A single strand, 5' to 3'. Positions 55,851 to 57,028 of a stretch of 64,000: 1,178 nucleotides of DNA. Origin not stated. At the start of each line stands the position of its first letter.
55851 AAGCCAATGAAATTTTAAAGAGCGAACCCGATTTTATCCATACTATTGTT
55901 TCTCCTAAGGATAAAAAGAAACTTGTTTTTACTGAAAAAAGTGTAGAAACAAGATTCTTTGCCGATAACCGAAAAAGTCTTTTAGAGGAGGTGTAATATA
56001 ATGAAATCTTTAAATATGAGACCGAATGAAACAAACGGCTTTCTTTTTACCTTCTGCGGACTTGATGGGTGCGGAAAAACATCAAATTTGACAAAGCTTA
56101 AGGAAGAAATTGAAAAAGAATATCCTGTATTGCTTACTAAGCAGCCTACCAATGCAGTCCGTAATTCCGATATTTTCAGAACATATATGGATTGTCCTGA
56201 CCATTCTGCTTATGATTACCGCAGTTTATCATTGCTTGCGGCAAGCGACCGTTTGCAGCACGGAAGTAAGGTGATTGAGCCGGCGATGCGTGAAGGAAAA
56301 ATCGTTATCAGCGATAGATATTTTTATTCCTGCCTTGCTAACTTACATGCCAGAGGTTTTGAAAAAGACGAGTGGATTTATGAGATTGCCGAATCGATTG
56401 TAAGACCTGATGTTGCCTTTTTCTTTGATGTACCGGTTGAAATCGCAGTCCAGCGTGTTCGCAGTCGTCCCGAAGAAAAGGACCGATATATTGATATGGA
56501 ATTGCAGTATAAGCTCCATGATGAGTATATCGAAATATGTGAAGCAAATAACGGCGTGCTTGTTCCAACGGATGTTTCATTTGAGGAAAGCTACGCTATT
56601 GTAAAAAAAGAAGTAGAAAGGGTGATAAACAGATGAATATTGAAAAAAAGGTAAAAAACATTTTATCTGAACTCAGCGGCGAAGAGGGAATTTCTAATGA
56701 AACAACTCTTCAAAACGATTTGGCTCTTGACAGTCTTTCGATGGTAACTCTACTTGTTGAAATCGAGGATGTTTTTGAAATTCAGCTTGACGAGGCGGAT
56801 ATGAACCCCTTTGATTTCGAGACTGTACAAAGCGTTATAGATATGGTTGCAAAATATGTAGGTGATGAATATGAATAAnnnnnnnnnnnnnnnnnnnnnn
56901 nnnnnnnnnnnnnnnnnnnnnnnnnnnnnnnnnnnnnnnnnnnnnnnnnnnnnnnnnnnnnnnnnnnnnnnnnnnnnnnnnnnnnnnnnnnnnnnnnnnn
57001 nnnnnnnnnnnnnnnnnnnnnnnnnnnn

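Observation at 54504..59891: Operon of unknown function (HTH, nucleotidyltransferase, Tmk-like kinase, carrier protein, unknown protein, AMP-ligase, CYTH) bracketed by identical 27-bp palindromes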

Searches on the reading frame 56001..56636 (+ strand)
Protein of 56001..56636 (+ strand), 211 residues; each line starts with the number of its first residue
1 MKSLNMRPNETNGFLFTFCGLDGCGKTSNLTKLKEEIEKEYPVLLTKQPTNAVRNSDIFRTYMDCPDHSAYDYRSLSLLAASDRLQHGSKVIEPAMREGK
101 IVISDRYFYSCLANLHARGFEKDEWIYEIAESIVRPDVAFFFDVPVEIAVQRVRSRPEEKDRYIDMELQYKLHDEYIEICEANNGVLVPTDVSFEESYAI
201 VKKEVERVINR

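Call 3: search_protein_families(library=pfam, proteins=[window:56001-56636:+], max_evalue=0.01)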
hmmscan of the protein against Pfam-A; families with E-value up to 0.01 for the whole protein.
window:56001-56636:+ (211 aa): 4 families
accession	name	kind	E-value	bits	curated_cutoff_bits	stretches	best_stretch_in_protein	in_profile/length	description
PF02223.23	Thymidylate_kin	-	9.1e-26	91.1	27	1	20-190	3-174/185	Thymidylate kinase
PF13671.12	AAA_33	-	3.2e-06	27.9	27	1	15-166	1-128/143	AAA domain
PF01712.25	dNK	-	0.00012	22.3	27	1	21-187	6-174/203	Deoxynucleoside kinase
PF13521.12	AAA_28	-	0.001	19.8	27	1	18-171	4-145/164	AAA domain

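Call 4: search_protein_families(library=ncbifam, proteins=[window:56001-56636:+], max_evalue=0.01)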
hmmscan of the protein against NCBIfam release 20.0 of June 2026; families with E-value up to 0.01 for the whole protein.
window:56001-56636:+ (211 aa): 3 families
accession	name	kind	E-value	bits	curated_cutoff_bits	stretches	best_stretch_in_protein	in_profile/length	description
TIGR00041.1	DTMP_kinase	equivalog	9.1e-29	100.6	83.25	1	14-188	5-183/196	dTMP kinase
NF005923.0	PRK07933.1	equivalog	9.5e-10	38.2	193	1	17-179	4-182/213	dTMP kinase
TIGR01359.1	UMP_CMP_kin_fam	subfamily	0.0055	16.6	207.6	0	122-165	93-135/185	UMP-CMP kinase family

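Call 5: search_protein_families(library=padloc, proteins=[window:56001-56636:+], max_evalue=0.01)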
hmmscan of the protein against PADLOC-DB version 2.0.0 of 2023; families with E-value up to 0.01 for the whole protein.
window:56001-56636:+ (211 aa): 2 families
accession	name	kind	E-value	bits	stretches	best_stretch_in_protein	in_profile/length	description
PDLC04690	PDC-M51B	-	3.8e-11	41.1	1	18-184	7-163/191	-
PDLC02911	VakA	-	6.9e-10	37.7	1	17-208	6-162/163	-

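Call 87: search_solved_structures(query=window:56001-56636:+, max_evalue=0.00001, show_alignments=3)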
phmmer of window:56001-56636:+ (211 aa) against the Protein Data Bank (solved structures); distinct sequences matched with E-value up to 0.00001: 31.
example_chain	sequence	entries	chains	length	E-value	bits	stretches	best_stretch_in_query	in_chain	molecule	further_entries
5x7j_A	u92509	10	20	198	5.2e-19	71.9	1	13-197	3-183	Thymidylate kinase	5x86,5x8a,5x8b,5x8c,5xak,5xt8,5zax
5xal_A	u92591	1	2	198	6.2e-19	71.7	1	13-197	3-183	Thymidylate kinase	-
5x8k_A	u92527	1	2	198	9.7e-19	71.1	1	13-197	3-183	Thymidylate kinase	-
5x99_A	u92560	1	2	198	1.4e-18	70.6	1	13-197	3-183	Thymidylate kinase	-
5x98_B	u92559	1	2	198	1.9e-18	70.1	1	13-197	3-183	Thymidylate kinase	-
5x8v_B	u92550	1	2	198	2.6e-18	69.7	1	13-197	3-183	Thymidylate kinase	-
5x8j_A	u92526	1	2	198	3.6e-18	69.2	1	13-197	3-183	Thymidylate kinase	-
4dwj_A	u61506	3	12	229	1.3e-17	67.4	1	6-178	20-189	Thymidylate kinase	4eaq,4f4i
5x8d_B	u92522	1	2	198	1.3e-17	67.4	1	13-197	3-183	Thymidylate kinase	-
2ccg_A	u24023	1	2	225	2.2e-17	66.7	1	12-178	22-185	THYMIDYLATE KINASE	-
4mqb_A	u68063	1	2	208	2.4e-17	66.5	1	15-178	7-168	Thymidylate kinase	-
2ccj_A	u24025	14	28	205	3.6e-17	65.9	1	16-178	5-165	THYMIDYLATE KINASE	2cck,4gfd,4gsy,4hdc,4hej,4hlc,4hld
2plr_A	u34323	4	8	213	7.2e-16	61.7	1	12-156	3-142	Probable thymidylate kinase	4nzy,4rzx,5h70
2pbr_A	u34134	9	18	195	1e-14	57.9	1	15-206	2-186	Thymidylate kinase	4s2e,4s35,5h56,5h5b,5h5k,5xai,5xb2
5xbh_A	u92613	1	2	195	3.9e-14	56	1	15-206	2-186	Thymidylate kinase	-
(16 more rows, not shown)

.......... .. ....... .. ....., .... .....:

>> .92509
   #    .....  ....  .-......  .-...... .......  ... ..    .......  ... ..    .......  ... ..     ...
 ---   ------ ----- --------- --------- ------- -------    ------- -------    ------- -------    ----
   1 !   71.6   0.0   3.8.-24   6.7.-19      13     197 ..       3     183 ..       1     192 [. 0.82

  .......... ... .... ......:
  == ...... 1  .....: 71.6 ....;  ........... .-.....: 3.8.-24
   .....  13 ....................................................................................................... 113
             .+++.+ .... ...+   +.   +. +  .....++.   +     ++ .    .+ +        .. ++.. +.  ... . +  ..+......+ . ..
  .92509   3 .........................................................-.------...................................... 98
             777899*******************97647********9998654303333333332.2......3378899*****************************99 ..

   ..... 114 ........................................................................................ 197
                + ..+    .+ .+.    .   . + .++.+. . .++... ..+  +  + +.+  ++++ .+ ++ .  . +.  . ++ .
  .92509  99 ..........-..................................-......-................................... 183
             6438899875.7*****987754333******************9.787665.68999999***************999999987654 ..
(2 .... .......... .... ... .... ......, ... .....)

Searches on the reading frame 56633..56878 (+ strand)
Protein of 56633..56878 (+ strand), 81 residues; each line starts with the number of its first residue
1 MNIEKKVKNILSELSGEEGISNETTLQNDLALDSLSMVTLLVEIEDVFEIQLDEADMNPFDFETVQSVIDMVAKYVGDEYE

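Call 3: search_protein_families(library=pfam, proteins=[window:56633-56878:+], max_evalue=0.01)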
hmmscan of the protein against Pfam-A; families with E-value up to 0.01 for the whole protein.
window:56633-56878:+ (81 aa): 2 families
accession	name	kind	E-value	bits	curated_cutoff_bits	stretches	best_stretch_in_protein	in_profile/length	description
PF00550.31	PP-binding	-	3.7e-10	40.3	20.8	1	6-72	2-67/67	Phosphopantetheine attachment site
PF14573.12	PP-binding_2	-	0.0062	17.2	32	1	25-73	39-85/96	Acyl-carrier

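Call 4: search_protein_families(library=ncbifam, proteins=[window:56633-56878:+], max_evalue=0.01)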
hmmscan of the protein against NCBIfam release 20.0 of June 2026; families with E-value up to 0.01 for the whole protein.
window:56633-56878:+ (81 aa): 18 families
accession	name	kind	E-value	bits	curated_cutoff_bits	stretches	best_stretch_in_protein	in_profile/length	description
NF058660.1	cispen_ACP_AmcB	equivalog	1.5e-12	47.5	80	1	2-74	1-77/80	cispentacin biosynthesis acyl carrier protein AmcB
NF002150.0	PRK00982.1-4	subfamily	3.3e-11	43.3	66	1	2-74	5-77/80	acyl carrier protein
NF002149.0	PRK00982.1-3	equivalog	4.1e-10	39.4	106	1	2-74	3-75/78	acyl carrier protein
NF002148.0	PRK00982.1-2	subfamily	5.2e-10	39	71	1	2-73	4-75/79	acyl carrier protein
TIGR00517.1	acyl_carrier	equivalog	8.8e-10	38.3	70.45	1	2-74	3-75/77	acyl carrier protein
NF009104.0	PRK12449.1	equivalog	1.9e-09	37.3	70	1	19-74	24-77/80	acyl carrier protein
NF003464.0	PRK05087.1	equivalog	4.9e-09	36.1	68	1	1-74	1-76/78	D-alanine--poly(phosphoribitol) ligase subunit DltC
NF005798.0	PRK07639.1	equivalog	1.7e-08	34.8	100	1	14-74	20-80/91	petrobactin biosynthesis protein AsbD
NF002147.0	PRK00982.1-1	equivalog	3e-08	33.4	84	1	4-74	9-79/83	acyl carrier protein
NF040636.1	AcpM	exception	1.3e-07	31.5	146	1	6-75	9-78/93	meromycolate extension acyl carrier protein AcpM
NF006031.0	PRK08172.1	equivalog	8.3e-07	29.6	76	1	1-74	3-76/82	acyl carrier protein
TIGR04069.1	ocin_ACP_rel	hypoth_equivalog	3.8e-06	27.3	70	1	2-72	1-77/77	peptide maturation system acyl carrier-related protein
NF002151.0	PRK00982.1-5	equivalog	4.7e-06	26.6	92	1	2-72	3-73/78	acyl carrier protein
NF005480.0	PRK07081.1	equivalog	0.0001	22.1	72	1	5-74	3-75/83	acyl carrier protein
NF003757.0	PRK05350.1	equivalog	0.00011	22.2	65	1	5-75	9-79/83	acyl carrier protein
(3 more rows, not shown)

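Call 5: search_protein_families(library=padloc, proteins=[window:56633-56878:+], max_evalue=0.01)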
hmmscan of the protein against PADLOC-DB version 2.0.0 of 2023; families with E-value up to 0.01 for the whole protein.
window:56633-56878:+ (81 aa): 0 families
